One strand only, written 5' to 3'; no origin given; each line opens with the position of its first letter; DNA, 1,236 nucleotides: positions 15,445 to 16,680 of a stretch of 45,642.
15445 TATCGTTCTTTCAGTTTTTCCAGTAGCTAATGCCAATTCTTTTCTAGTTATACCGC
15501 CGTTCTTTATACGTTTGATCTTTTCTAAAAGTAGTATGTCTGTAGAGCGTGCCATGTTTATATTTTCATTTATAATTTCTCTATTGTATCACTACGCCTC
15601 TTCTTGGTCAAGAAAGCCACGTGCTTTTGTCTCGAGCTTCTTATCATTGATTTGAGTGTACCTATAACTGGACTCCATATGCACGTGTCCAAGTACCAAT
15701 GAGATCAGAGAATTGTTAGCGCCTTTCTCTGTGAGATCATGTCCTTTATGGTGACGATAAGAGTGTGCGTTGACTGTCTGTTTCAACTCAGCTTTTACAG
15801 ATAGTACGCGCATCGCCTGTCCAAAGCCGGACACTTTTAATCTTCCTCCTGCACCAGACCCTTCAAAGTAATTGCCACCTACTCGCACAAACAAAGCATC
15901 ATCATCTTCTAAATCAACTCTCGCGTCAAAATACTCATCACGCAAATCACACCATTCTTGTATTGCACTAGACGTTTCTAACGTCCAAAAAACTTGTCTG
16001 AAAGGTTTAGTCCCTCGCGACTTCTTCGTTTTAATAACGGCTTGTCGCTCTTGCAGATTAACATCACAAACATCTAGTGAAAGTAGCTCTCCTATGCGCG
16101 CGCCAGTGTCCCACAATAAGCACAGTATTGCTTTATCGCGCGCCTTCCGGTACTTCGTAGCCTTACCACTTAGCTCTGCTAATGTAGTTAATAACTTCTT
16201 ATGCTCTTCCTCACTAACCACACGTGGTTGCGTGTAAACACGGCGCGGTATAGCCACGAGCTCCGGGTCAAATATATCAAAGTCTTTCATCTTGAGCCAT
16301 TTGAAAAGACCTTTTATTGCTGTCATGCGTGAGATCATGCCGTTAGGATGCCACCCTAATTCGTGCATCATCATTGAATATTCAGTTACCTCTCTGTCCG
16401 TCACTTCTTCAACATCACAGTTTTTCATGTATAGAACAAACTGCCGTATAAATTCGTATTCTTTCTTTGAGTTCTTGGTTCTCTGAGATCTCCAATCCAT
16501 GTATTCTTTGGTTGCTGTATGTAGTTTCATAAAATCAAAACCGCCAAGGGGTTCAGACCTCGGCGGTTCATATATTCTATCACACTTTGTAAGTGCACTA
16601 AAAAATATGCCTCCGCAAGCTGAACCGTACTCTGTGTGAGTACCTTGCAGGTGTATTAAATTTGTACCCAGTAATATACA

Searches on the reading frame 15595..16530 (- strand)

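Call 54: search_protein_families(library=pfam, proteins=[window:15595-16530:-], max_evalue=0.05)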
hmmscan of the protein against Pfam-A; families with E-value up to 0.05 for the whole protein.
window:15595-16530:- (312 aa): 4 families
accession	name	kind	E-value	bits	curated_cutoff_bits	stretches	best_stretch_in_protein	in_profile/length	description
PF00589.27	Phage_integrase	-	2.3e-23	83.3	27.1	1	105-297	3-171/172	Phage integrase family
PF13495.12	Phage_int_SAM_4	-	0.00012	22.8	27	1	8-83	6-82/85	Phage integrase, N-terminal SAM-like domain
PF24624.1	Int_N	-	0.009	17.1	27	1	3-81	5-83/100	Phage integrase, N-terminal domain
PF13102.12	Phage_int_SAM_5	-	0.042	14.6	22.3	0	6-77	5-80/98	Phage integrase SAM-like domain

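Call 55: search_protein_families(library=phrogs, proteins=[window:15595-16530:-], max_evalue=0.01)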
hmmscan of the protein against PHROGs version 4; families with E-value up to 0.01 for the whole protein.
window:15595-16530:- (312 aa): 2 families
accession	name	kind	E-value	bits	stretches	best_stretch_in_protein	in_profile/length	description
phrog_1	-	integration and excision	3.4e-22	80.4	1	3-302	166-443/611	integrase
phrog_216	-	integration and excision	2e-21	77.4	1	90-304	41-234/301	integrase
